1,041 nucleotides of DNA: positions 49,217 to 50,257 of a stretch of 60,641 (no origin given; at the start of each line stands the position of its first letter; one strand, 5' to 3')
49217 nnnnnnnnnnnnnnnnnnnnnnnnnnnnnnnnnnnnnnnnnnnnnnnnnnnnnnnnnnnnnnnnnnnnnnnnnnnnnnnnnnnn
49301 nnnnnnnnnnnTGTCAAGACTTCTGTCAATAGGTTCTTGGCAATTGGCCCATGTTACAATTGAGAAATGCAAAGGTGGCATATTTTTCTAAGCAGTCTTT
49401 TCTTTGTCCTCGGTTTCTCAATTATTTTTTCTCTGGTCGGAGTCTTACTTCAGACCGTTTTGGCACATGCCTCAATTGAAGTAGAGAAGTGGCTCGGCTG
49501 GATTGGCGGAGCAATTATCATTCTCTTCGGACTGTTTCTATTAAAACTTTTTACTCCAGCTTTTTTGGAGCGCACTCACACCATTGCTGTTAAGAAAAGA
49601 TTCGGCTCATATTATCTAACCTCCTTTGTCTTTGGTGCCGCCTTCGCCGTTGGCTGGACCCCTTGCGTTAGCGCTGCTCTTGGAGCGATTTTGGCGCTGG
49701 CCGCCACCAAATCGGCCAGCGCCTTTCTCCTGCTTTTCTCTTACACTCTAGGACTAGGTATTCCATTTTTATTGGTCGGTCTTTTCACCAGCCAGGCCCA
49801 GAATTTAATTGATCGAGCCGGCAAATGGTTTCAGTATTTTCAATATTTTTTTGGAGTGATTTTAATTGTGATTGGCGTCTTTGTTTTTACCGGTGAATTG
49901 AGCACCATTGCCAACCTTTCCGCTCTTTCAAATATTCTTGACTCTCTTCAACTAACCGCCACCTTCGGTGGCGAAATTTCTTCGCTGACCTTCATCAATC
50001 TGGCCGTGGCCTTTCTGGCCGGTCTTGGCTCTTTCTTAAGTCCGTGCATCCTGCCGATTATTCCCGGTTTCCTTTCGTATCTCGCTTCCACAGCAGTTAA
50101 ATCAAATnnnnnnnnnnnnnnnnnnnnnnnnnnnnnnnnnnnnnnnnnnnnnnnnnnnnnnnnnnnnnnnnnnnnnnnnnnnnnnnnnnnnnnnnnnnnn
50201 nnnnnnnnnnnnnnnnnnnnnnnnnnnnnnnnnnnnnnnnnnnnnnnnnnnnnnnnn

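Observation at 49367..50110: Circularly permuted CcdA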

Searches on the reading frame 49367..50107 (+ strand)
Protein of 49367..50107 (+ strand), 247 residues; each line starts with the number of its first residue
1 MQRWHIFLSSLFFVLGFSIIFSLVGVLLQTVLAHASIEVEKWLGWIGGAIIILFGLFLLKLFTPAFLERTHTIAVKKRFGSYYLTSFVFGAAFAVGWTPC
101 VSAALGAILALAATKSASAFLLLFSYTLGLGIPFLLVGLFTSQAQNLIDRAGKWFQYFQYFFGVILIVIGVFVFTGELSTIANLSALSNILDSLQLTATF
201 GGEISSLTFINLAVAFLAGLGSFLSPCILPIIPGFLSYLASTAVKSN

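Call 3: search_protein_families(library=pfam, proteins=[window:49367-50107:+], max_evalue=0.01)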
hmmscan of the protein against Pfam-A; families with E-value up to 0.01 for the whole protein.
window:49367-50107:+ (247 aa): 1 family
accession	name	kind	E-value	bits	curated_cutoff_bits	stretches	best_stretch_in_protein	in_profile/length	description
PF02683.22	DsbD_TM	-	1.1e-18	67.8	27.1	1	5-173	43-214/219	Cytochrome C biogenesis protein transmembrane domain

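Call 4: search_solved_structures(query=window:49367-50107:+, max_evalue=1, show_alignments=3)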
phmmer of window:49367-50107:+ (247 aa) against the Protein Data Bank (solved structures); distinct sequences matched with E-value up to 1: 1.
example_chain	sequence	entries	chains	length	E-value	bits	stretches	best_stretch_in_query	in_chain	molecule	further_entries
5vkv_A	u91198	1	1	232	1.3e-30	110.3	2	7-181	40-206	Cytochrome c-type biogenesis protein CcdA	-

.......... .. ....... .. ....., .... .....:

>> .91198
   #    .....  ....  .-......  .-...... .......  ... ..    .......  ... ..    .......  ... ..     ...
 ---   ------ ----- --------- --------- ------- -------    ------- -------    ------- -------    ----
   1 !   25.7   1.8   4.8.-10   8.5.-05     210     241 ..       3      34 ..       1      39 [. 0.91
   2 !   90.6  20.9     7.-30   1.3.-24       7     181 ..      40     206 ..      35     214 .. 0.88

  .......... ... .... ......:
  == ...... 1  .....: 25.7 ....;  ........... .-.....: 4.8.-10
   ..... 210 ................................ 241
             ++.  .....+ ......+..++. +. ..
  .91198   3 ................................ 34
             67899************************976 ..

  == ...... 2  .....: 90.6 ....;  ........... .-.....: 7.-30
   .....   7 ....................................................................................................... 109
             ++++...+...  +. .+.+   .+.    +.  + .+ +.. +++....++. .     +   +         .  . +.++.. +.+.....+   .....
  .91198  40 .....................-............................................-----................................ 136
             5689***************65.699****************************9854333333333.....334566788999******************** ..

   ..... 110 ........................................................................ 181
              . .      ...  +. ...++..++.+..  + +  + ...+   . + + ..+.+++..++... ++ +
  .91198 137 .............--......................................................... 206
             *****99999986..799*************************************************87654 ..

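Call 5: find_homologous_proteins(query=window:49367-50107:+, max_evalue=0.00001)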
Query window:49367-50107:+ (247 aa): 6971 proteins with E <= 0.00001 among 8000 candidates; the best 120 are listed.
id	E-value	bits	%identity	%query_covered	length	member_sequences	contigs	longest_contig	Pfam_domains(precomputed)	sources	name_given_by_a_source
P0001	3.0e-147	507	100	100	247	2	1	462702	PF02683.23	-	-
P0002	8.2e-127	440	86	100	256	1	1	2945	PF02683.23,PF13386.13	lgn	-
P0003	1.6e-112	393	75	99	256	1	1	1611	PF02683.23,PF13386.13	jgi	jgi:cytochrome c-type biogenesis protein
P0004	5.9e-112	391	75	100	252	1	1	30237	PF02683.23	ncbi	-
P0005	1.7e-111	390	76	99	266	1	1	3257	PF02683.23,PF13386.13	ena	-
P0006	2.7e-111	389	74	100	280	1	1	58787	PF02683.23,PF13386.13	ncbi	-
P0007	5.4e-111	388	76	100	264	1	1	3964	PF02683.23,PF13386.13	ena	-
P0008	1.4e-110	387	76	100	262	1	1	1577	PF02683.23,PF13386.13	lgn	-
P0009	2.2e-110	386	73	100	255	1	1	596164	PF02683.23,PF13386.13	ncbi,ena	-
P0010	1.0e-109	384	75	99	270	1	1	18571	PF02683.23,PF13386.13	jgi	jgi:cytochrome c-type biogenesis protein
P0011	1.0e-109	384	74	99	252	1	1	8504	PF02683.23,PF13386.13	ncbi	-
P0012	1.1e-109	384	75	99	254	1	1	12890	PF02683.23,PF13386.13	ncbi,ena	-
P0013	2.4e-109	383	75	100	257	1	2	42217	PF02683.23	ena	-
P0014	1.0e-108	381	72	100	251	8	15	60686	PF02683.23,PF13386.13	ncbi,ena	-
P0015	1.5e-108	380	74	100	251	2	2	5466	PF02683.23,PF13386.13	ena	-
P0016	1.5e-108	380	73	100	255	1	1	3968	PF02683.23,PF13386.13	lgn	-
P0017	1.8e-108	380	72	99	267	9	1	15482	PF02683.23,PF13386.13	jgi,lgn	jgi:cytochrome c-type biogenesis protein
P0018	2.0e-108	380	74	99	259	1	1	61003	PF02683.23,PF13386.13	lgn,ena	-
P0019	3.3e-108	379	73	99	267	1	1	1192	PF02683.23,PF13386.13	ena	-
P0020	5.8e-108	378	77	97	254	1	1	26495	PF02683.23,PF13386.13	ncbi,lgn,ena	-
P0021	6.1e-108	378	73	99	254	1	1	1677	PF02683.23,PF13386.13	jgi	jgi:cytochrome c-type biogenesis protein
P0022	6.4e-108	378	72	100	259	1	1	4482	PF02683.23,PF13386.13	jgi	jgi:cytochrome c-type biogenesis protein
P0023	9.9e-108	377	75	99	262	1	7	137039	PF02683.23,PF13386.13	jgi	jgi:cytochrome c-type biogenesis protein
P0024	1.1e-107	377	74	100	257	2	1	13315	PF02683.23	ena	-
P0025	1.5e-107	377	72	99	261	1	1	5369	PF02683.23,PF13386.13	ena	-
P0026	1.9e-107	377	74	100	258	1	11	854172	PF02683.23,PF13386.13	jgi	jgi:cytochrome c-type biogenesis protein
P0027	2.0e-107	376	74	100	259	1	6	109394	PF02683.23,PF13386.13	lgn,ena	-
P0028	2.1e-107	376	73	100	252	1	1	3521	PF02683.23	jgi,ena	-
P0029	2.1e-107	376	73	100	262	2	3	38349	PF02683.23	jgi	jgi:cytochrome c-type biogenesis protein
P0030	2.1e-107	376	72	100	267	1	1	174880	PF02683.23,PF13386.13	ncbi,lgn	-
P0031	4.9e-107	375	75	100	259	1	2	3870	PF02683.23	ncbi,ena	-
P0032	5.3e-107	375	73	99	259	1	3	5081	PF02683.23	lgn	-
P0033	5.8e-107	375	72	100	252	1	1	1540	PF02683.23,PF13386.13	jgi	-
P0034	1.5e-106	374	72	99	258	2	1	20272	PF02683.23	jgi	-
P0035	1.8e-106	373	72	100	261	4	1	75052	PF02683.23,PF13386.13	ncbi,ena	-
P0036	2.0e-106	373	77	98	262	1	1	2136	PF02683.23,PF13386.13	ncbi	-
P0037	2.0e-106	373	73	100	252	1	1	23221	PF02683.23,PF13386.13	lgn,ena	-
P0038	2.3e-106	373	74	99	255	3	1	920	PF02683.23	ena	-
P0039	2.3e-106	373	72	100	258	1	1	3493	PF02683.23,PF13386.13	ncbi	-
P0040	2.5e-106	373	73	99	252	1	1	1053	PF02683.23,PF13386.13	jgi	jgi:cytochrome c-type biogenesis protein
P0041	2.9e-106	373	73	100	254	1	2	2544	PF02683.23,PF13386.13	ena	-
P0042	3.0e-106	373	72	99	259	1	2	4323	PF02683.23,PF13386.13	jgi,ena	jgi:cytochrome c-type biogenesis protein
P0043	4.6e-106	372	72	99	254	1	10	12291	PF02683.23,PF13386.13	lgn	-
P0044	5.8e-106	372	74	100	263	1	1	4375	PF02683.23,PF13386.13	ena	-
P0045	6.7e-106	372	72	99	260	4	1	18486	PF02683.23,PF13386.13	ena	-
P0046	7.2e-106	371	72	100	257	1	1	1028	PF02683.23,PF13386.13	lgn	-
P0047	7.7e-106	371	72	100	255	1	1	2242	PF02683.23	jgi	jgi:cytochrome c-type biogenesis protein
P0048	1.1e-105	371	72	99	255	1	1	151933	PF02683.23,PF13386.13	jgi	jgi:cytochrome c-type biogenesis protein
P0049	2.5e-105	370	70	100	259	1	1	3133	PF02683.23,PF13386.13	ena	-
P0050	4.8e-105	369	72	100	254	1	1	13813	PF02683.23,PF13386.13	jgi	jgi:cytochrome c-type biogenesis protein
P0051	6.3e-105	368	71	100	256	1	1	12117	PF02683.23,PF13386.13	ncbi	-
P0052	9.1e-105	368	71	99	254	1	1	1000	PF02683.23,PF13386.13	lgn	-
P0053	1.5e-104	367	71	100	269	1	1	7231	PF02683.23,PF13386.13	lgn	-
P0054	1.5e-104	367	73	99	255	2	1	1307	PF02683.23,PF13386.13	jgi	jgi:cytochrome c-type biogenesis protein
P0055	1.9e-104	367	73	98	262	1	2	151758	PF02683.23,PF13386.13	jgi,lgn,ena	-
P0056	2.6e-104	366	71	100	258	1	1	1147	PF02683.23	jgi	jgi:cytochrome c-type biogenesis protein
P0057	2.7e-104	366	72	99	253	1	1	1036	PF02683.23,PF13386.13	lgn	-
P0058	2.7e-104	366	73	100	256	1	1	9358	PF02683.23,PF13386.13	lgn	-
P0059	3.3e-104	366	72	96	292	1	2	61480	PF02683.23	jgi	jgi:cytochrome c-type biogenesis protein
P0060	3.5e-104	366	73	100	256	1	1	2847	PF02683.23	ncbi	-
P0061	4.6e-104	365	71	100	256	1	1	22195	PF02683.23,PF13386.13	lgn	-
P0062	4.8e-104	365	70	100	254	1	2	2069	PF02683.23,PF13386.13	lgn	-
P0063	4.9e-104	365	74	99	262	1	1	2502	PF02683.23,PF13386.13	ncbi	-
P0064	6.9e-104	365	72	100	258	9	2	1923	PF02683.23,PF13386.13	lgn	-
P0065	7.0e-104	365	69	100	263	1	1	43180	PF02683.23,PF13386.13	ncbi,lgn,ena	-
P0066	7.8e-104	365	72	100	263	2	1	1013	PF02683.23,PF13386.13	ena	-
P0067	8.5e-104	365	72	100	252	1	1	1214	PF02683.23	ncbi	-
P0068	1.1e-103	364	72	100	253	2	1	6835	PF02683.23,PF13386.13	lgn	-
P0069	1.1e-103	364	71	100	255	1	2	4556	PF02683.23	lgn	-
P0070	1.1e-103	364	75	99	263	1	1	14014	PF02683.23,PF13386.13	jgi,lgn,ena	-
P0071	1.5e-103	364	71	99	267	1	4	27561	PF02683.23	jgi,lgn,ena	-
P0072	1.6e-103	364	70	100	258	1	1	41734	PF02683.23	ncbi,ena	-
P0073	1.7e-103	364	71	100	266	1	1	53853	PF02683.23,PF13386.13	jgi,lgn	jgi:cytochrome c-type biogenesis protein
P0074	1.9e-103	363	74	100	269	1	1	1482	PF02683.23,PF13386.13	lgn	-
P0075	2.5e-103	363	67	100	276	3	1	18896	PF02683.23,PF13386.13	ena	-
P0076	3.0e-103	363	70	100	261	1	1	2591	PF02683.23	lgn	-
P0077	3.4e-103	363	69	100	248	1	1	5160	PF02683.23,PF13386.13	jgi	jgi:cytochrome c-type biogenesis protein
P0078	4.0e-103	362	73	100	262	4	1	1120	PF02683.23,PF13386.13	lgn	-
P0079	4.6e-103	362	71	99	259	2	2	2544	PF02683.23,PF13386.13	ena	-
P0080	5.0e-103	362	72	100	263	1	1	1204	PF02683.23,PF13386.13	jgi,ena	-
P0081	5.0e-103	362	70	100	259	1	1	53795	PF02683.23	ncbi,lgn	-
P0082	5.2e-103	362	70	100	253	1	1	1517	PF02683.23,PF13386.13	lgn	-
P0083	6.9e-103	362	72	100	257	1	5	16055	PF02683.23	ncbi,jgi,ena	-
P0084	7.7e-103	361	69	100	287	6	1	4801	PF02683.23,PF13386.13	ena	-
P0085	9.2e-103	361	72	100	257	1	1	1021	PF02683.23,PF13386.13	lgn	-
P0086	9.3e-103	361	72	99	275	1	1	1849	PF02683.23,PF13386.13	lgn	-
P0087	1.0e-102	361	72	100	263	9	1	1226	PF02683.23,PF13386.13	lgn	-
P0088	1.2e-102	361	71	100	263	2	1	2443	PF02683.23,PF13386.13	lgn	-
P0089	1.4e-102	361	70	99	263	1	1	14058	PF02683.23,PF13386.13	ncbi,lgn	-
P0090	1.4e-102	361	71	99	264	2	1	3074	PF02683.23,PF13386.13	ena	-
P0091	1.4e-102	361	70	100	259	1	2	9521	PF02683.23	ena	-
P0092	1.6e-102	360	69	99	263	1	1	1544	PF02683.23,PF13386.13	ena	-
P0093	1.8e-102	360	73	100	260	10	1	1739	PF02683.23,PF13386.13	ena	-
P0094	1.9e-102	360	71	100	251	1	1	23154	PF02683.23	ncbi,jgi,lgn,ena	jgi:cytochrome c-type biogenesis protein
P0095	1.9e-102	360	71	100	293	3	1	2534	PF02683.23,PF13386.13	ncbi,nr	ncbi:MAG: cytochrome c biogenesis protein CcdA, partial [Candidatus Sungbacteria bacterium]|nr:cytoc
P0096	2.0e-102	360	71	99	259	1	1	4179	PF02683.23,PF13386.13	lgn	-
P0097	2.3e-102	360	69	99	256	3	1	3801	PF02683.23,PF13386.13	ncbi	-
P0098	2.7e-102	360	71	100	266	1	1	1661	PF02683.23,PF13386.13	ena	-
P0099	3.1e-102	360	70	100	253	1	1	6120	PF02683.23,PF13386.13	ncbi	-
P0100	3.2e-102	359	70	100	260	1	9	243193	PF02683.23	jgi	jgi:cytochrome c-type biogenesis protein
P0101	3.3e-102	359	72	93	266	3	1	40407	PF02683.23,PF13386.13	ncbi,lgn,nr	ncbi:MAG: cytochrome c biogenesis protein CcdA [bacterium]|nr:cytochrome c biogenesis protein CcdA [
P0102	3.9e-102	359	68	98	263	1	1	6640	PF02683.23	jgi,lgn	jgi:cytochrome c-type biogenesis protein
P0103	4.2e-102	359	72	100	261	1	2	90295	PF02683.23,PF13386.13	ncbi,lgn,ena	-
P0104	4.5e-102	359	70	99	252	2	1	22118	PF02683.23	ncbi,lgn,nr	ncbi:MAG: ccdA [Candidatus Nomurabacteria bacterium]|nr:ccdA [Candidatus Nomurabacteria bacterium]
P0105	4.8e-102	359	72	100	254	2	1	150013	PF02683.23,PF13386.13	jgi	-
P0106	4.9e-102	359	70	100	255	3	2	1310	PF02683.23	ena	-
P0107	6.7e-102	358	71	100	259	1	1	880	PF02683.23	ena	-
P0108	9.8e-102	358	72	100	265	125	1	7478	PF02683.23,PF13386.13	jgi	jgi:cytochrome c-type biogenesis protein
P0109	9.9e-102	358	69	99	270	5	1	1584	PF02683.23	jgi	jgi:cytochrome c-type biogenesis protein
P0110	1.1e-101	358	68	100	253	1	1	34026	PF02683.23,PF13386.13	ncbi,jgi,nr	ncbi:MAG TPA: cytochrome c biogenesis protein CcdA [Candidatus Paceibacterota bacterium]|jgi:cytochr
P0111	1.1e-101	358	72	100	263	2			PF02683.23,PF13386.13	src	-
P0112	1.2e-101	358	73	97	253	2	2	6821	PF02683.23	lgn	-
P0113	1.3e-101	357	69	100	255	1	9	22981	PF02683.23,PF13386.13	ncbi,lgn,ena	ncbi:MAG: cytochrome c biogenesis protein CcdA [Patescibacteria group bacterium]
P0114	1.7e-101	357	72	100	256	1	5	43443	PF02683.23,PF13386.13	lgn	-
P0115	1.7e-101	357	71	100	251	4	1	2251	PF02683.23,PF13386.13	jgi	-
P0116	1.9e-101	357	69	100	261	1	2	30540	PF02683.23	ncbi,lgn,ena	-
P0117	2.1e-101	357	71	93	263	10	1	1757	PF02683.23,PF13386.13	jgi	-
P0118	2.2e-101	357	71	100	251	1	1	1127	PF02683.23,PF13386.13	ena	-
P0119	2.4e-101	357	72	100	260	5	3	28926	PF02683.23,PF13386.13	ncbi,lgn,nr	ncbi:MAG: sulfite exporter TauE/SafE family protein [Candidatus Taylorbacteria bacterium]|nr:sulfite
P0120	2.7e-101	356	71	100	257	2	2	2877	PF02683.23,PF13386.13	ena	-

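Call 17: find_related_loci(query=A1, collection=genome_contigs, flank=4000)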
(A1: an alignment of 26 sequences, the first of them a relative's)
Query A1 (247 aa) in genome_contigs; peptide patterns used: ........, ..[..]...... (x = any residue, [..] = any of these).
600 stretches matched a pattern (row limit reached: there are more); 418 encode a relative of the query (tblastn E <= 1e-3); the best 80 are kept; 80 distinct loci.
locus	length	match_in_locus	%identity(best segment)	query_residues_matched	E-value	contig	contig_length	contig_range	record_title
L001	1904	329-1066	72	2-247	3e-117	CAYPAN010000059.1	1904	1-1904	MAG TPA_asm: uncultured Candidatus Saccharibacteria bacterium isolate binchicken_co241_293 genome assembly, contig: NODE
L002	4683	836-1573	69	2-247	3e-109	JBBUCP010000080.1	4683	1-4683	MAG: Patescibacteria group bacterium isolate H52-bin124_1 H52_bin124_1_000000000080, whole genome shotgun sequence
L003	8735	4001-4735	73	2-246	6e-109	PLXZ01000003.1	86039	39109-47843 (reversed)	MAG: Candidatus Taylorbacteria bacterium isolate palsa_1337 73.20120700_P3D.324_contig_19093, whole genome shotgun seque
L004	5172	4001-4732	70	2-245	9e-109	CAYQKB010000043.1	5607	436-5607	MAG TPA_asm: uncultured Candidatus Saccharibacteria bacterium isolate SRP193066_co2_439 genome assembly, contig: NODE_75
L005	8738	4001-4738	72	2-247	1e-108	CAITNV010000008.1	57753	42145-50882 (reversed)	MAG: Candidatus Taylorbacteria bacterium isolate Umea_bin-01178 genome assembly, contig: bin-01178:08/62, whole genome s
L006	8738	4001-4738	72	2-247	5e-106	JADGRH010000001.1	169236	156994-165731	MAG: Candidatus Paceibacterota bacterium isolate Chersky_89 k127_5967874, whole genome shotgun sequence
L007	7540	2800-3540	69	1-246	2e-102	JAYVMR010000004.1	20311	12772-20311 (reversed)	MAG: Candidatus Nomurabacteria bacterium isolate GL61_DN_metabat_25 GL61_DN_metabat_25_3, whole genome shotgun sequence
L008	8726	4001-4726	72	6-247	8e-102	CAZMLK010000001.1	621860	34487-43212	MAG TPA_asm: uncultured Candidatus Saccharibacteria bacterium isolate SRP342105_co1_72 genome assembly, contig: NODE_4_l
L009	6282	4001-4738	72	2-247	6e-102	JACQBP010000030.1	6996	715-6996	MAG: Candidatus Liptonbacteria bacterium isolate NC_groundwater_945_Pr1_S-0.2um_45_49 Montesol18-Sp2_coassembly_scaffold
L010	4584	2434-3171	71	1-246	9e-102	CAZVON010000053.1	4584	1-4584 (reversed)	MAG TPA_asm: uncultured Gammaproteobacteria bacterium isolate SRP269290_co3_805 genome assembly, contig: NODE_29566_leng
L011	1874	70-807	72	2-247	7e-107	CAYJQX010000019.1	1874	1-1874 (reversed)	MAG TPA_asm: uncultured Candidatus Saccharibacteria bacterium isolate ERP125453_co1_27 genome assembly, contig: NODE_999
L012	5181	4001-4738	69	2-247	1e-100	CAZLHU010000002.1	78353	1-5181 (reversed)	MAG TPA_asm: uncultured Candidatus Saccharibacteria bacterium isolate binchicken_co3_595 genome assembly, contig: NODE_8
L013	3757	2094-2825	67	2-245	2e-101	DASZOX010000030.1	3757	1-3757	MAG TPA_asm: Candidatus Paceibacterota bacterium isolate SMAG_U5956 k141_436857, whole genome shotgun sequence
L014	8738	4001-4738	70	2-247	7e-100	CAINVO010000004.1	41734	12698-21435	uncultured bacterium isolate C24_bin-2235 genome assembly, contig: bin-2235:04/45, whole genome shotgun sequence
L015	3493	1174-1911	72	2-247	3e-101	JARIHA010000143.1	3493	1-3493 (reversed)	MAG: Candidatus Taylorbacteria bacterium isolate CullarsAll.DT.40 k141_831816, whole genome shotgun sequence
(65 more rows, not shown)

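Call 18: search_protein_representatives(protein=window:49367-50107:+)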
Query: 247 residues. Proteins with E-value up to 0.001 (for the whole library): 6654; up to 1e-10: 2483; up to 1e-30: 63. The best 150 are listed.
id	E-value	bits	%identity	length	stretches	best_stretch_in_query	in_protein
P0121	6.0e-55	203.0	51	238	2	3-189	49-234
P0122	2.7e-52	194.4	53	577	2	5-189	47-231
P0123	4.7e-52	193.6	43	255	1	4-246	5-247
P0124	2.4e-50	188.0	50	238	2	5-190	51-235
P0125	3.5e-50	187.4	54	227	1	11-188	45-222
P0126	3.5e-49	184.2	56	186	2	3-144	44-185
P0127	1.2e-48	182.4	62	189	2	3-140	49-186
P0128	2.7e-48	181.3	50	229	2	2-182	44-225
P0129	4.6e-48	180.5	48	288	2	3-193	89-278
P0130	6.9e-48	179.9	61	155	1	2-153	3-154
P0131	1.4e-47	178.9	48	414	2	3-186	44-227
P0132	1.8e-47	178.6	46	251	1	3-242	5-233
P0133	1.1e-46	175.9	79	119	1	3-110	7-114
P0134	2.2e-44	168.5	49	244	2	2-182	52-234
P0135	5.0e-44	167.3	45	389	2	3-198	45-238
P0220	1.9e-28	116.3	43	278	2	2-182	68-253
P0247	3.4e-27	112.2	36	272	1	2-244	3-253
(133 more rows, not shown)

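Call 21: predict_structure(alignment_id=A2)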
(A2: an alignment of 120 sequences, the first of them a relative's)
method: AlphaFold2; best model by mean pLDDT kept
length: 247 residues; sequences in the alignment: 120
mean_pLDDT: 74.9   pTM: 0.69
mean pLDDT of the five models: 74.9, 66.1, 65.9, 65.7, 59.3
residues with pLDDT >= 90: 4; 70-90: 179; 50-70: 51; < 50: 13
segments of 3 or more residues with pLDDT < 50: 196-205
pLDDT, mean of each block of 10 residues (from residue 1): 71 85 83 84 86 86 74 65 80 78 71 70 84 82 75 82 88 78 57 49 54 82 75 70 55
secondary structure, 60 per line:
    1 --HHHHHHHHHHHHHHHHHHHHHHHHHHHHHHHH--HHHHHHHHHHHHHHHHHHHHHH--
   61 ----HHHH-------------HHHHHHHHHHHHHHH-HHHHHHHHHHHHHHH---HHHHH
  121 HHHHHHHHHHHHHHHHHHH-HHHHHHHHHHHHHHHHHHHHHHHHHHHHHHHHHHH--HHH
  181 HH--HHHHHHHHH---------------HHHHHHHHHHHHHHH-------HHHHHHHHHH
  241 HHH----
elements in order: H3-34 H37-58 H65-68 H82-96 H98-112 H116-139 H141-175 H178-182 H185-193 H209-223 H231-243
